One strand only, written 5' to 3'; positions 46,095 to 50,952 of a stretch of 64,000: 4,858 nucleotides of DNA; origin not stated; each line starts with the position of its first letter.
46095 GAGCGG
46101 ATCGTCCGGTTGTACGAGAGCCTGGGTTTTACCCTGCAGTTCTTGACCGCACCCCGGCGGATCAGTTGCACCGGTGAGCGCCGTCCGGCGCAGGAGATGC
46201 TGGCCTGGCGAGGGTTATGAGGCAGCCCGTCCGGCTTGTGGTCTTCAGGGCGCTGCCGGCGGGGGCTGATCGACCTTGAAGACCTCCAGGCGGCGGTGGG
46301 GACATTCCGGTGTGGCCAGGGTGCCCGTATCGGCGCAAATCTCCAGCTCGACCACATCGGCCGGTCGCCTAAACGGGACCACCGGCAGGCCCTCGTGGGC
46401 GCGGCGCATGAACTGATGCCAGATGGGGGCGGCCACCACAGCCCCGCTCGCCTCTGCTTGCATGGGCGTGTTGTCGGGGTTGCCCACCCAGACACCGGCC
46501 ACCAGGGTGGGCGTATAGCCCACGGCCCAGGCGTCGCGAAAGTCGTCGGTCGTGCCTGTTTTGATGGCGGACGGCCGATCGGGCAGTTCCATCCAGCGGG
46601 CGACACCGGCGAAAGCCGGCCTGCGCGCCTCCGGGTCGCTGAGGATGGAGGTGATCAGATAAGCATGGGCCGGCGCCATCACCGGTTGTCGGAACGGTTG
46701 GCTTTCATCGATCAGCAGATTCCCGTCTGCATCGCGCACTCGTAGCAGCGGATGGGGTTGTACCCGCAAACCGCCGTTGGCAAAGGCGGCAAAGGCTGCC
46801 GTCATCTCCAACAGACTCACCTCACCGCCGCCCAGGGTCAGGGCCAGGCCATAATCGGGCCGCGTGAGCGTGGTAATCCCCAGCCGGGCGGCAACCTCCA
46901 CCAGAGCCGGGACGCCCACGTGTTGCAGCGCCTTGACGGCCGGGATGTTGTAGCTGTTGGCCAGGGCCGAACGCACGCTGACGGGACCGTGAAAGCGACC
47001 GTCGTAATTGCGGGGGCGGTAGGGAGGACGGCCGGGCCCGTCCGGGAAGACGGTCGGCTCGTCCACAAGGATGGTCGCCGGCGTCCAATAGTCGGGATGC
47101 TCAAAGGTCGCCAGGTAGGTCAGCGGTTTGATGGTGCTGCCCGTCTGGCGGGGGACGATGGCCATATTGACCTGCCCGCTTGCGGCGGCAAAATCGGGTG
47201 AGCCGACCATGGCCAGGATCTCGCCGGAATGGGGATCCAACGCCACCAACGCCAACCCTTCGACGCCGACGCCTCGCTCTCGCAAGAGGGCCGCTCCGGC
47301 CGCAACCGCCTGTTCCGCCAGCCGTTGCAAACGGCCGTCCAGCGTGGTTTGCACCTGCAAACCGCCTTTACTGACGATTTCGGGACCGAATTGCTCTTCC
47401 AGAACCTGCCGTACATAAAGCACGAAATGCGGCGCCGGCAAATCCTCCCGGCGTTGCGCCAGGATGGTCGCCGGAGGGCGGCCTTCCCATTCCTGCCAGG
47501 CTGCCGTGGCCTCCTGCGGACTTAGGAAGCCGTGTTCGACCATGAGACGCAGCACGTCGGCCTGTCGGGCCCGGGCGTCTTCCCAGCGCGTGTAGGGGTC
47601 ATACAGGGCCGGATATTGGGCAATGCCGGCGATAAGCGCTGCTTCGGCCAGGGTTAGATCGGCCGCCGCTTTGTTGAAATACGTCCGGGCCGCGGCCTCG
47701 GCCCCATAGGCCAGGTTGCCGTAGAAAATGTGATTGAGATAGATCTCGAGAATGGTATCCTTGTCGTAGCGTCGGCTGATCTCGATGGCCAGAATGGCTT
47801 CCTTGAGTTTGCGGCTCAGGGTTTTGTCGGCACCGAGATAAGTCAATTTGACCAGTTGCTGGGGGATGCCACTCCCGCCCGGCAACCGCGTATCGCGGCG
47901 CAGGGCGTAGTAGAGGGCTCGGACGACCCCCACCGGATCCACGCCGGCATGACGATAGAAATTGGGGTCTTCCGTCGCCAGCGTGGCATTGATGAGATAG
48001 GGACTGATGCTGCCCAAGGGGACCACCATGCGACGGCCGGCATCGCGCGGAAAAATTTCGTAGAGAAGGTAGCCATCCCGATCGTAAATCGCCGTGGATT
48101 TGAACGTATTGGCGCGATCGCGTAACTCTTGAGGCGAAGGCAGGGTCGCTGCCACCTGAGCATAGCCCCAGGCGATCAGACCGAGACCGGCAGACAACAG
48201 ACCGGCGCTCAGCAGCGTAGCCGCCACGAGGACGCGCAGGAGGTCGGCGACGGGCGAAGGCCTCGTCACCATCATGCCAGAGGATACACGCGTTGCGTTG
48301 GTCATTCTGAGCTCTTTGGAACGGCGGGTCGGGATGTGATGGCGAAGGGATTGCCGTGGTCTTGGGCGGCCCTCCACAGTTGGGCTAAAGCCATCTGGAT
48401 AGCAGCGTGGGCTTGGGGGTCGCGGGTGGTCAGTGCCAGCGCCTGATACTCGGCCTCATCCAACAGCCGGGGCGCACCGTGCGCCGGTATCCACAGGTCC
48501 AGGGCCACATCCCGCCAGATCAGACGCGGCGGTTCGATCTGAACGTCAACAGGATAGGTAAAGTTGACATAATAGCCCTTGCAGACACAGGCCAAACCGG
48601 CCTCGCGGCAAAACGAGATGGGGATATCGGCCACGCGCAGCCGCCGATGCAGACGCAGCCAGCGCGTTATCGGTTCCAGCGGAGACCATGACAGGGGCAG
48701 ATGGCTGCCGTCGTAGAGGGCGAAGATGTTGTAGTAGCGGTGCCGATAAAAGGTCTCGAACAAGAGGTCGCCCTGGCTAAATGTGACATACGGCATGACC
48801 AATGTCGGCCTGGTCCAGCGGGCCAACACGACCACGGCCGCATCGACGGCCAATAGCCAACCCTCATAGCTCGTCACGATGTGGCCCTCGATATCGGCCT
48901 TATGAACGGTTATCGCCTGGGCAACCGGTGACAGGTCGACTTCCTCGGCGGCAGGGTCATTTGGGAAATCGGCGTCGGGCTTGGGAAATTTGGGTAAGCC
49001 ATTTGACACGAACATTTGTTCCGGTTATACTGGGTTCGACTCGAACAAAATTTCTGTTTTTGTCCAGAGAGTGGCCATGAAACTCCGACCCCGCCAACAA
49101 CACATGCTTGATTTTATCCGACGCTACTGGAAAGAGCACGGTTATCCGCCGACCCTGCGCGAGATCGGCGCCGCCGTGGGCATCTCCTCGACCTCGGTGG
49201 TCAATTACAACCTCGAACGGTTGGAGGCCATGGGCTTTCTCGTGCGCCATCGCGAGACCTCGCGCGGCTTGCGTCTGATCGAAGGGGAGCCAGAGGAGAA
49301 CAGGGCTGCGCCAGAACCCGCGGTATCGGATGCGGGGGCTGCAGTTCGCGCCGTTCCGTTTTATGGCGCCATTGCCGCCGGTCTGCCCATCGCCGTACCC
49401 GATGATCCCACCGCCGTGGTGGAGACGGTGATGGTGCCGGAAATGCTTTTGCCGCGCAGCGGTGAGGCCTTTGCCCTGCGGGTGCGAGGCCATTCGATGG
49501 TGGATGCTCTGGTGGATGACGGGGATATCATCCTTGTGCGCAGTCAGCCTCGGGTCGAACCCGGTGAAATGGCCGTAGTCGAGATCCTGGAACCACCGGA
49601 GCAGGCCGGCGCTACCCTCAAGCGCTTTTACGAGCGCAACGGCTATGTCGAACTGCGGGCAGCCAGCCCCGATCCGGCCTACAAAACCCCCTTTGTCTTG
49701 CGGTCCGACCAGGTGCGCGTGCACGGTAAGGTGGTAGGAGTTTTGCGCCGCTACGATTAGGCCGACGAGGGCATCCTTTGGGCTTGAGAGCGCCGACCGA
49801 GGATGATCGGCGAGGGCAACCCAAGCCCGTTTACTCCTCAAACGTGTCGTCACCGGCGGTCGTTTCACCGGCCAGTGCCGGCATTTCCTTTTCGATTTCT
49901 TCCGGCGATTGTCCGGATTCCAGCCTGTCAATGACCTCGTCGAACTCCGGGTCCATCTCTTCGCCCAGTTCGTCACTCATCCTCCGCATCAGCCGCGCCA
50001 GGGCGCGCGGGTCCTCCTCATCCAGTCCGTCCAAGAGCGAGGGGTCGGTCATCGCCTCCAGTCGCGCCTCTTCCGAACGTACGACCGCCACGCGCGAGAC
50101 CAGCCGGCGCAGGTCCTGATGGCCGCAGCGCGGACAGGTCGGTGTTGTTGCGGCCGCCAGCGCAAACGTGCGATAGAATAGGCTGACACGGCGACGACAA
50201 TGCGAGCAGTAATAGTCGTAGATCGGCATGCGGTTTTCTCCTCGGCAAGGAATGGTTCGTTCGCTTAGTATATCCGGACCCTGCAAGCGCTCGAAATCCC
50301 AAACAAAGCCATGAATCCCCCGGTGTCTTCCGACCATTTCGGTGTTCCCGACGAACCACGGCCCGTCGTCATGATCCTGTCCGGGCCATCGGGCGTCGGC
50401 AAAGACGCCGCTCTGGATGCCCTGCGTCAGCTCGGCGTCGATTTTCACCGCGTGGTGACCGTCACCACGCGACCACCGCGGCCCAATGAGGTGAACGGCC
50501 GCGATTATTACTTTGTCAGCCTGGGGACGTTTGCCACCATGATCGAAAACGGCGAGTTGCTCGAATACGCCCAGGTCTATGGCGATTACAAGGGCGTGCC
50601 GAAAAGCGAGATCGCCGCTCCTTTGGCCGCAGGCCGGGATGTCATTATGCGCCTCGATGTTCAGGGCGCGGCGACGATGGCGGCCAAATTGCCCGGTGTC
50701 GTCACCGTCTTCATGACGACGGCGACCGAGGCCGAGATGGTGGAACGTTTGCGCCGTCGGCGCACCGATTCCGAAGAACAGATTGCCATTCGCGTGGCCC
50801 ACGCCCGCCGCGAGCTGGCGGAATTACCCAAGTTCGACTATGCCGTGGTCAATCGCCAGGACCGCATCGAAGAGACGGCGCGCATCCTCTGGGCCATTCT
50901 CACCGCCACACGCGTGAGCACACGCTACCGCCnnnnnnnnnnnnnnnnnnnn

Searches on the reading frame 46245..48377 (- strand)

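Call 21: search_protein_families(library=pfam, proteins=[window:46245-48377:-], max_evalue=0.00001)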
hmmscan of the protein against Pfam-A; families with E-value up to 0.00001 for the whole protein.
window:46245-48377:- (710 aa): 2 families
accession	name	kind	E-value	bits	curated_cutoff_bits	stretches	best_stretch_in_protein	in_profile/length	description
PF00912.28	Transgly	-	2e-55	187.4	27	1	112-279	10-177/178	Transglycosylase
PF00905.27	Transpeptidase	-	1.2e-20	74.4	22.1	1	376-657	2-298/299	Penicillin binding protein transpeptidase domain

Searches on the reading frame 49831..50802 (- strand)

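Call 22: search_protein_families(library=pfam, proteins=[window:49831-50802:-], max_evalue=0.00001)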
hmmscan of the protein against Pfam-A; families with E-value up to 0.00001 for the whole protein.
window:49831-50802:- (323 aa): 1 family
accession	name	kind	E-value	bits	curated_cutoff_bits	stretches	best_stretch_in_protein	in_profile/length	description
PF09723.15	Zn_ribbon_8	-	7.3e-10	39.1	34.4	1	192-235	1-41/41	Zinc ribbon domain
